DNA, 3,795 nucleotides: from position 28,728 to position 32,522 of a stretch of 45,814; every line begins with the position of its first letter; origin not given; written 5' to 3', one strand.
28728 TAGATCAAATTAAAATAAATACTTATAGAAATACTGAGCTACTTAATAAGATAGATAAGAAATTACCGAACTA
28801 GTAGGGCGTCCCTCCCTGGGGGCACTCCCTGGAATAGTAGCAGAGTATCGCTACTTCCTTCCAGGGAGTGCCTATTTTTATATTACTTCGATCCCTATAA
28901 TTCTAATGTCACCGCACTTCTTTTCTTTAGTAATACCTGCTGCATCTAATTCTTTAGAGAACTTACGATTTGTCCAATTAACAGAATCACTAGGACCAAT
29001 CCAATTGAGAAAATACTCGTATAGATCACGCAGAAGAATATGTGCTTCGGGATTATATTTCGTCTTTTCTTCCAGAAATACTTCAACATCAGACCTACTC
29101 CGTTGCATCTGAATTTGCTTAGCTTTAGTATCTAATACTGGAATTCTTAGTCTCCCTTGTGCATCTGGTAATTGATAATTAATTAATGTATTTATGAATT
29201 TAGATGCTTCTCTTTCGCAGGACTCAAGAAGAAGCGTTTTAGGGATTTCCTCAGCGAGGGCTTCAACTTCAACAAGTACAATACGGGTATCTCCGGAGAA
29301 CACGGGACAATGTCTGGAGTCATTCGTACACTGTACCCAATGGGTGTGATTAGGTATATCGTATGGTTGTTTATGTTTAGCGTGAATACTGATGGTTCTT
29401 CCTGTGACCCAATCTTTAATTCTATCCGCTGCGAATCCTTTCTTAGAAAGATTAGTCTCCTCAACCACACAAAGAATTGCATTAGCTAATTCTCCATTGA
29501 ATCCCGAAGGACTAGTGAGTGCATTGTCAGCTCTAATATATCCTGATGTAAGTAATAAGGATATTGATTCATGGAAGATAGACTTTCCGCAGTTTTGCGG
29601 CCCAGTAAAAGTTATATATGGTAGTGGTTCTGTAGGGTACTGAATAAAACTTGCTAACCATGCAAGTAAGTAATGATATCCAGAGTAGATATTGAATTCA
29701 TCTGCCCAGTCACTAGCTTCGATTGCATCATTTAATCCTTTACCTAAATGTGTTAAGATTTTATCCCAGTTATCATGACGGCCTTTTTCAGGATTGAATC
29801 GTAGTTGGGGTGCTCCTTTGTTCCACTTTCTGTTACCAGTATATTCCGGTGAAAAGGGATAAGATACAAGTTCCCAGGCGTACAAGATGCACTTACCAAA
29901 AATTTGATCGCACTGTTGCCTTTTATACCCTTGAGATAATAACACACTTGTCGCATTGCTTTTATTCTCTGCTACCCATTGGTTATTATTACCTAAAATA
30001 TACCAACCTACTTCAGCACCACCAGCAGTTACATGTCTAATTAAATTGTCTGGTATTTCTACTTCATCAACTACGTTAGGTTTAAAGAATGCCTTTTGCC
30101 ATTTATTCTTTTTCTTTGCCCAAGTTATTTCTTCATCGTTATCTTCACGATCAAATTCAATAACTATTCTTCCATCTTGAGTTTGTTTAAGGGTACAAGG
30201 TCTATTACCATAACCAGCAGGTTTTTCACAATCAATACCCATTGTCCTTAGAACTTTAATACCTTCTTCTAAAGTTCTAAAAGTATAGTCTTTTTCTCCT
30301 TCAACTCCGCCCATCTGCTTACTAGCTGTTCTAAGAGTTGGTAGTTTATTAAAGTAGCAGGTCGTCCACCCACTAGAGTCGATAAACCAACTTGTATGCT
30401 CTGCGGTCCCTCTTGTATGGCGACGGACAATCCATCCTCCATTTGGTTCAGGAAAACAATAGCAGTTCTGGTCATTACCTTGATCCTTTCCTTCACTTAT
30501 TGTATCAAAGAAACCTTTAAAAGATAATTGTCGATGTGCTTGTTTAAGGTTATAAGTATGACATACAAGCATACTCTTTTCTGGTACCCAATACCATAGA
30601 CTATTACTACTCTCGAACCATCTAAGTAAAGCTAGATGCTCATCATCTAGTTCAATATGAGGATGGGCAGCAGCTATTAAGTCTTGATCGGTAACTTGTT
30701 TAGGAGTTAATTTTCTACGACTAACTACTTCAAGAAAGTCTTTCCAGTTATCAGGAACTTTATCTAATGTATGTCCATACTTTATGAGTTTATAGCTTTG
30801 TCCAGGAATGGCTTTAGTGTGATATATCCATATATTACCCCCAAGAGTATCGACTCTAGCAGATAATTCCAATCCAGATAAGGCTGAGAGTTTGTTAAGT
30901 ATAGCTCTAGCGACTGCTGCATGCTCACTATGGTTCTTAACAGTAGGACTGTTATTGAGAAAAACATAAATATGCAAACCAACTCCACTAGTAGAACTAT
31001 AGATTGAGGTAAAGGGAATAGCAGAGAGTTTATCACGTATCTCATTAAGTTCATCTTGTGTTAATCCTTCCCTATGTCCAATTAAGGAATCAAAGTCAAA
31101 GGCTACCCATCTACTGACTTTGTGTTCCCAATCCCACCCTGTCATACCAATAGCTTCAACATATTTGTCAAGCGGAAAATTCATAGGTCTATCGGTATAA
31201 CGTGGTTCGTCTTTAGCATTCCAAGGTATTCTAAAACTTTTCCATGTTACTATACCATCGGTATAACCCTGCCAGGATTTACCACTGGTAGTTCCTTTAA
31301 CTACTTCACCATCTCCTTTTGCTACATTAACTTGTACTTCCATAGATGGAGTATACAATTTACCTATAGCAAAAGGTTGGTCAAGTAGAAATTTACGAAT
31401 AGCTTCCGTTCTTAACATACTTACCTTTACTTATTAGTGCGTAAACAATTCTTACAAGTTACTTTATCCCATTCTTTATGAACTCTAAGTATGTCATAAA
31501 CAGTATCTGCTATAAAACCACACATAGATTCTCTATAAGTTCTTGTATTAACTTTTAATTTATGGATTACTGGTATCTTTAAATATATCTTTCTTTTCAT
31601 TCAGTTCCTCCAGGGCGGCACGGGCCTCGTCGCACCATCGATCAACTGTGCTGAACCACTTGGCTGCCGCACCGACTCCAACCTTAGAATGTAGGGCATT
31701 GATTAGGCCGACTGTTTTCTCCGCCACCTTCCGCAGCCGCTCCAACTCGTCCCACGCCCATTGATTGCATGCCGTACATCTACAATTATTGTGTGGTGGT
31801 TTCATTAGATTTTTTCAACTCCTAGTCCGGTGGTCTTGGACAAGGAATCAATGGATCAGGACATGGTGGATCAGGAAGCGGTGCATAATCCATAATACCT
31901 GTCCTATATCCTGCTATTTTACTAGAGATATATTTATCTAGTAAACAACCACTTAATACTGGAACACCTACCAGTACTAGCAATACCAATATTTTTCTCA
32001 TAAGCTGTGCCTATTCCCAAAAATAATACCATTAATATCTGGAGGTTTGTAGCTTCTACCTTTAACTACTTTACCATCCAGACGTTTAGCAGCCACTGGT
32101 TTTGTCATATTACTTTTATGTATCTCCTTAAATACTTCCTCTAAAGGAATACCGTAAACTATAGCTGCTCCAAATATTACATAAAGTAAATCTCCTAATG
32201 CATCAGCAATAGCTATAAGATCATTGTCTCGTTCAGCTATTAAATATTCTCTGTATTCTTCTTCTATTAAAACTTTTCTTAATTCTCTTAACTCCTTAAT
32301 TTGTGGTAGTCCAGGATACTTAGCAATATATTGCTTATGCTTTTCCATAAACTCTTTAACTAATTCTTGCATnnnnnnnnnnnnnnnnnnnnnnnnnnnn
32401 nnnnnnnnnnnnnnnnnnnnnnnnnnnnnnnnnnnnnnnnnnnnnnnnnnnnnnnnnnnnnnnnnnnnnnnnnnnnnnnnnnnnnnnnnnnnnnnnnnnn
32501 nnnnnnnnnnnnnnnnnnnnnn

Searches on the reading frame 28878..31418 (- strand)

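Call 25: search_protein_families(library=pfam, proteins=[window:28878-31418:-], max_evalue=0.01)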
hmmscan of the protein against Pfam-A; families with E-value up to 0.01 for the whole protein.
window:28878-31418:- (846 aa): 2 families
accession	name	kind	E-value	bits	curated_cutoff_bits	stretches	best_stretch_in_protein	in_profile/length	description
PF19263.5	DUF5906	-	2.7e-16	60.7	27.6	1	604-709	1-109/114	Family of unknown function (DUF5906)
PF00519.23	PPV_E1_C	-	0.00016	21.4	26.5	1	602-688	122-206/289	Papillomavirus helicase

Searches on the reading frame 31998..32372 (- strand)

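Call 25: search_protein_families(library=pfam, proteins=[window:31998-32372:-], max_evalue=0.01)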
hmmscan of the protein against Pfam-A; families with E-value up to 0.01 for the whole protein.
window:31998-32372:- (124 aa): 2 families
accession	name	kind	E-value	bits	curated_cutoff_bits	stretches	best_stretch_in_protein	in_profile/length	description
PF01503.22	PRA-PH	-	2.6e-15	57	21.3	1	5-88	1-86/86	Phosphoribosyl-ATP pyrophosphohydrolase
PF03819.22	MazG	-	0.0029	18.3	22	1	31-85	6-63/74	MazG nucleotide pyrophosphohydrolase domain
